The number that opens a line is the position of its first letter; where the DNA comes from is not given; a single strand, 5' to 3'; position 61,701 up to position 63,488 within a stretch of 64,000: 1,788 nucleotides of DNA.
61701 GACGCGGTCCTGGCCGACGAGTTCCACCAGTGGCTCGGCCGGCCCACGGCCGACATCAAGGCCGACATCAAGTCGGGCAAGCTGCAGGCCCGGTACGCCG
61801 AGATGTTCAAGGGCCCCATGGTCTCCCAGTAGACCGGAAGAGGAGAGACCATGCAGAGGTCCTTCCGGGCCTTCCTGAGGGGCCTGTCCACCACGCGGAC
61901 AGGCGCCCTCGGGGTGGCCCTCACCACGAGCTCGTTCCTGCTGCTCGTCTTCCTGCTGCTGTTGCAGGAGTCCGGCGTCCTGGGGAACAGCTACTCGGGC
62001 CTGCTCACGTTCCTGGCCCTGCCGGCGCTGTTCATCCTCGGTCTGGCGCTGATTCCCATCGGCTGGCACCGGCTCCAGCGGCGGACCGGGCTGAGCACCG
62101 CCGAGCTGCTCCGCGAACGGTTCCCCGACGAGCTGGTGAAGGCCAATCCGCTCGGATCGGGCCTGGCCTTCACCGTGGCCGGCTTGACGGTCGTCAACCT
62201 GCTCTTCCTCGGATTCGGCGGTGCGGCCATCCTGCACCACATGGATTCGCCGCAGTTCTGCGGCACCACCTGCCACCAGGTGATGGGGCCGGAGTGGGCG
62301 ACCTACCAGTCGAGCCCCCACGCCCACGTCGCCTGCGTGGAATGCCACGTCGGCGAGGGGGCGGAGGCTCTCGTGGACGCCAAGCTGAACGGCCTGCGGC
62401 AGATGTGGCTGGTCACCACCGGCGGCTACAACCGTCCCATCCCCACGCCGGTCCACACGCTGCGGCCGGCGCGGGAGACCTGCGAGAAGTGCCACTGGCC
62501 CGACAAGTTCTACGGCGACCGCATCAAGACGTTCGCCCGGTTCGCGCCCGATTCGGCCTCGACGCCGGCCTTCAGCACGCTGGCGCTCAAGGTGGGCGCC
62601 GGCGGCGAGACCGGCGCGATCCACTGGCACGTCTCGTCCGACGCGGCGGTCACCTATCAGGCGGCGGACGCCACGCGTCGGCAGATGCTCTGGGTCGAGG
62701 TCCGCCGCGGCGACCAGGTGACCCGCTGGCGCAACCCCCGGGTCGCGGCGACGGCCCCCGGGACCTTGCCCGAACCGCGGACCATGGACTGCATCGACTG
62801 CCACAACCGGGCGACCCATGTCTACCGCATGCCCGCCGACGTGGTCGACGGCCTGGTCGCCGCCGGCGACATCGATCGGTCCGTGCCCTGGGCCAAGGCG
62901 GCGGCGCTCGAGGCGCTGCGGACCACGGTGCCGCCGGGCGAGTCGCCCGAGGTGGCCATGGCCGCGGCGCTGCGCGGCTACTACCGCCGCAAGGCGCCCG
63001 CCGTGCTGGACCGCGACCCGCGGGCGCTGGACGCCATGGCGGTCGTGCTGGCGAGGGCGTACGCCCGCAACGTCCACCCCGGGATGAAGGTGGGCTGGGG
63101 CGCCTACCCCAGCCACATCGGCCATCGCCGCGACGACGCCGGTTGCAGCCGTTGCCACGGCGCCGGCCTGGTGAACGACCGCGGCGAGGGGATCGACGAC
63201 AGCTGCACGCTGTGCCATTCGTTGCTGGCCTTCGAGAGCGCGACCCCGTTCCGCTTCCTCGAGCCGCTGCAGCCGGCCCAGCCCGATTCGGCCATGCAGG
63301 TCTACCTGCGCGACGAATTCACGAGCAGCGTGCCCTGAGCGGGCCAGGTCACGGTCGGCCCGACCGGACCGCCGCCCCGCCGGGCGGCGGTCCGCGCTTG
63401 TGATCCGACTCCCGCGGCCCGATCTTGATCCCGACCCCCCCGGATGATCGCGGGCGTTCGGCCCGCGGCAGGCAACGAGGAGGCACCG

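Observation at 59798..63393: Self-contained multiheme island: HAO-family octaheme, ImcH/NapC-like membrane cytochrome and a divergent tetraheme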

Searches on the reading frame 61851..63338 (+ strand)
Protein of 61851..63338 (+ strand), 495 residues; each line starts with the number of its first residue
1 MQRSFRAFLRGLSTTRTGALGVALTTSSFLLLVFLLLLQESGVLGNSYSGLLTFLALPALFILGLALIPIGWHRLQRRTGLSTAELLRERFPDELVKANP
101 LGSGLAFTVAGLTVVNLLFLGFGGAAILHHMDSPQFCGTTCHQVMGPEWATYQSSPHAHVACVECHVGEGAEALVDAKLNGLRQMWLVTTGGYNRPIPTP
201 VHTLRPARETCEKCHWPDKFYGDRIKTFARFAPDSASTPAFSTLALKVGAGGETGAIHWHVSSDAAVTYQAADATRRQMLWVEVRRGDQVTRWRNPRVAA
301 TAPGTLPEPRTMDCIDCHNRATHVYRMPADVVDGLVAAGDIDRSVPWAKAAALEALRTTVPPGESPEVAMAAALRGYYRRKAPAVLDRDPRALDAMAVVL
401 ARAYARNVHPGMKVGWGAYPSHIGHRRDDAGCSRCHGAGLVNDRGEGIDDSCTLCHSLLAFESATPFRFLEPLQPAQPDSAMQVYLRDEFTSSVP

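Call 4: search_protein_families(library=pfam, proteins=[window:61851-63338:+], max_evalue=0.1)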
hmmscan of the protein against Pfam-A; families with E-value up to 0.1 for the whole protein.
window:61851-63338:+ (495 aa): 4 families
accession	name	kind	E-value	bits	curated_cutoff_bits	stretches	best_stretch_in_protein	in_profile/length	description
PF03264.19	Cytochrom_NNT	-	8.1e-08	32.6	24.1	1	112-194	15-100/174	NapC/NirT cytochrome c family, N-terminal region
PF14537.11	Cytochrom_c3_2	-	2.1e-05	25.3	25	1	425-460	2-37/79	Cytochrome c3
PF22113.1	Mtrc-MtrF_II-IV_dom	-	2.3e-05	24.4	30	0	154-218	76-166/176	Outer membrane cytochrome MtrC/MtrF-like, domains II/IV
PF14522.11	Cytochrome_C7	-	0.00019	21.6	24.8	0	138-215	16-66/67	Cytochrome c7 and related cytochrome c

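Call 5: search_protein_families(library=ncbifam, proteins=[window:61851-63338:+], max_evalue=0.1)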
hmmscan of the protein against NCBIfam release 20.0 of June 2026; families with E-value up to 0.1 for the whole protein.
window:61851-63338:+ (495 aa): 3 families
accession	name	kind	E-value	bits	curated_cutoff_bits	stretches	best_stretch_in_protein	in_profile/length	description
TIGR03153.1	cytochr_NrfH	equivalog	1e-13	51.5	134.2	1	111-215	5-109/138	cytochrome c nitrite reductase small subunit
TIGR03507.1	decahem_SO1788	subfamily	0.026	12.9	209.3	1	139-239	247-326/672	OmcA/MtrC family decaheme c-type cytochrome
TIGR02162.1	torC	equivalog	0.037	13.3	478.2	0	126-194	36-109/387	pentaheme c-type cytochrome TorC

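Call 7: search_solved_structures(query=window:61851-63338:+, max_evalue=1, show_alignments=2)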
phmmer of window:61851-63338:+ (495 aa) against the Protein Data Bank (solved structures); distinct sequences matched with E-value up to 1: 1.
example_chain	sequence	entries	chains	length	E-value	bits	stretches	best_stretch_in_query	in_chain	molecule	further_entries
2j7a_C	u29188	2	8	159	3.4e-06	29.2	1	106-216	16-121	CYTOCHROME C QUINOL DEHYDROGENASE NRFH | NAPC/NIRT CYTOCHROME C FAMILY PROTEIN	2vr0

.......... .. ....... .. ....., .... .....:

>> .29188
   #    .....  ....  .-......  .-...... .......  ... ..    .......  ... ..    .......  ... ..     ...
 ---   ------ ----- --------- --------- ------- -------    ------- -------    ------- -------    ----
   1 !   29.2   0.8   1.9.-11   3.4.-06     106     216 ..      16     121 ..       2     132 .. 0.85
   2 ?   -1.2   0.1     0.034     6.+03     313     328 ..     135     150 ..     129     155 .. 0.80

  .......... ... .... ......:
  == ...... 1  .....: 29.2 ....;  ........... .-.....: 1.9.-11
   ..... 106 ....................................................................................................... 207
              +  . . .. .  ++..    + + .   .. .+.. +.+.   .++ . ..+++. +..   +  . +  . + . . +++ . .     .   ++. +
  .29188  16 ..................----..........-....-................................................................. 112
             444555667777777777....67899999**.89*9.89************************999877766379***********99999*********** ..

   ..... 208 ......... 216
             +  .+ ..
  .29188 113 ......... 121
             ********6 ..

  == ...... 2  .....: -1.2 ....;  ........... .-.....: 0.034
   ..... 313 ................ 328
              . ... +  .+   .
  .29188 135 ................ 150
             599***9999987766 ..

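Call 26: find_homologous_proteins(query=window:61851-63338:+, max_evalue=0.00001)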
Query window:61851-63338:+ (495 aa): 5012 proteins with E <= 0.00001 among 8000 candidates; the best 120 are listed.
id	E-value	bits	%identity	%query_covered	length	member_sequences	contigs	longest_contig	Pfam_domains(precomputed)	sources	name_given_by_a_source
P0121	0.0e+0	1147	100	100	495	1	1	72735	PF14537.12,PF03264.20,PF22113.2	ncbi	ncbi:MAG: NapC/NirT family cytochrome c [Candidatus Krumholzibacteriia bacterium]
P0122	2.7e-283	958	82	100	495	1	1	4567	PF03264.20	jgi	jgi:hypothetical protein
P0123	3.8e-269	912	78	99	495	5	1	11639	PF03264.20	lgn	-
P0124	5.8e-261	885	76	99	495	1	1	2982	PF03264.20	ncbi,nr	ncbi:hypothetical protein GF314_11950 [bacterium]|nr:hypothetical protein [bacterium]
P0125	9.4e-260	881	76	100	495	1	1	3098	PF14537.12,PF03264.20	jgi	jgi:hypothetical protein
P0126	7.4e-259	878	75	99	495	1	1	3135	PF03264.20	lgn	-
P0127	1.4e-251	854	74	99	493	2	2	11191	PF03264.20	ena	-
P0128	1.2e-249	847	73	100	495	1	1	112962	PF03264.20,PF14522.12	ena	-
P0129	5.4e-239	812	72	100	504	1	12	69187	PF03264.20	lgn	-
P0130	1.8e-237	807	71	99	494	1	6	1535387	PF14537.12,PF03264.20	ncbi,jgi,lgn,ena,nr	ncbi:MAG TPA: NapC/NirT family cytochrome c [Candidatus Krumholzibacteria bacterium]|nr:NapC/NirT fa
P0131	1.4e-236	804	70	100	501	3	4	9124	PF03264.20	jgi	-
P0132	1.2e-235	801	68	100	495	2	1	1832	PF03264.20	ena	-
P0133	1.3e-232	791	68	100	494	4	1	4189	PF03264.20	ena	-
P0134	7.0e-225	766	67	100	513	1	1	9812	PF03264.20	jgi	jgi:hypothetical protein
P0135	1.8e-222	758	67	100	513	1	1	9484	PF03264.20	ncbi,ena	-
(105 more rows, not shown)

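Call 44: find_encoding_contigs(protein=P0121, flank=10000, max_places=3)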
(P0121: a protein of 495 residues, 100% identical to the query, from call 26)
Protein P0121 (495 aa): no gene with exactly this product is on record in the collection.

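Call 54: predict_structure(alignment_id=A2)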
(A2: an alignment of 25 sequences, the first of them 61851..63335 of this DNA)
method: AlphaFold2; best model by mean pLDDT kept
length: 495 residues; sequences in the alignment: 25
mean_pLDDT: 69.3   pTM: 0.48
mean pLDDT of the five models: 69.3, 67.9, 66.7, 65.6, 63.3
residues with pLDDT >= 90: 74; 70-90: 174; 50-70: 156; < 50: 91
segments of 3 or more residues with pLDDT < 50: 136-148, 193-211, 216-223, 248-261, 317-324, 412-414, 417-426, 451-458, 492-495
pLDDT, mean of each block of 10 residues (from residue 1): 80 86 88 79 61 74 89 91 87 82 80 79 65 51 48 53 55 60 57 46 45 48 60 88 54 40 67 77 81 80 72 52 58 89 94 89 89 96 94 96 74 45 42 58 73 47 61 66 60 44
secondary structure, 60 per line:
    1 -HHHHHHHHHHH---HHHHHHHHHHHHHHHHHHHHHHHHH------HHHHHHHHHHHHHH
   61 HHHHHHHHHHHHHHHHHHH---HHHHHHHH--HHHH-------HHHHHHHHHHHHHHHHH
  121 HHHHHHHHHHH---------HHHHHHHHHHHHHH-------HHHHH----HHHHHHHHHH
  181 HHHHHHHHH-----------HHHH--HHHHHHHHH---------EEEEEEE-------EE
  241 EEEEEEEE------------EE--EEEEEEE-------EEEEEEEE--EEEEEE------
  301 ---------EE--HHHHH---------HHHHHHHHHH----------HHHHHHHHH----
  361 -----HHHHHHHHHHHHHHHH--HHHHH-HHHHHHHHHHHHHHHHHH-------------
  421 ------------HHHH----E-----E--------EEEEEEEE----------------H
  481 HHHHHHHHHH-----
elements in order: H2-12 H16-40 H47-79 H83-90 H93-96 H104-131 H141-154 H162-166 H171-189 H201-204 H207-215 E225-231 E239-248 E265-271 E279-286 E289-294 H314-318 H328-337 H348-356 H366-381 H384-388 H390-407 H433-436 E456-463 H480-490

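Call 62: fold_search(model_id=the predicted structure, library=pdb)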
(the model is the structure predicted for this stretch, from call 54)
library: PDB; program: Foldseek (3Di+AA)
matches with E <= 10: 63; with E <= 0.001: 0
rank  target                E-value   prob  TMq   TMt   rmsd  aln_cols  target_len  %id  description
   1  7tva_A                1.4e+00  0.03  0.10  0.10  23.5       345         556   12  Stat5a Core in complex with AK2292 (released 2023-02-15)
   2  7bt8_A                1.5e+00  0.16  0.07  0.22  12.2        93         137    5  Mevo lectin complex with mannotriose (released 2021-02-03)
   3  7bsb_L                1.5e+00  0.16  0.07  0.22  12.0        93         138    5  Mevo lectin- Native form-2 (released 2021-02-03)
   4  8k42_S                1.5e+00  0.03  0.06  0.05  25.2       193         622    9  Structure of full Banna virus (released 2024-03-27)
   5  8k42_V                1.7e+00  0.03  0.05  0.04  24.3       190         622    9  Structure of full Banna virus (released 2024-03-27)
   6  8k49_R                1.8e+00  0.02  0.05  0.04  25.0       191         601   10  Structure of partial Banna virus (released 2024-03-27)
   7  7bsb_F                1.9e+00  0.14  0.07  0.22  12.1        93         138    5  Mevo lectin- Native form-2 (released 2021-02-03)
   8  7bsb_N                2.4e+00  0.13  0.07  0.22  12.2        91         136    4  Mevo lectin- Native form-2 (released 2021-02-03)
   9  7btl_G                2.4e+00  0.10  0.08  0.22  10.6       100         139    5  Mevo lectin complex with mannopentose (released 2021-02-03)
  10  7bsb_G                2.7e+00  0.12  0.07  0.22   9.9        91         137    4  Mevo lectin- Native form-2 (released 2021-02-03)
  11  7bsb_A                2.7e+00  0.10  0.07  0.21  12.1        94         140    6  Mevo lectin- Native form-2 (released 2021-02-03)
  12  7wap_A                2.7e+00  0.09  0.07  0.21  11.9        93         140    6  Mevo lectin mutant D134A (released 2022-12-21)
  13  7rto_B                3.3e+00  0.01  0.08  0.10  27.3       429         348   10  Cryo-EM structure of bluetongue virus capsid protein VP5 at low endosomal pH intermediate state 2 (released 2021-11-03)
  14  7bsm_B                3.5e+00  0.09  0.07  0.21   9.8        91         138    5  Mevo lectin complex with 2alpha-mannobiose (released 2021-02-03)
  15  7bsb_E                3.6e+00  0.09  0.07  0.21   9.8        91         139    5  Mevo lectin- Native form-2 (released 2021-02-03)
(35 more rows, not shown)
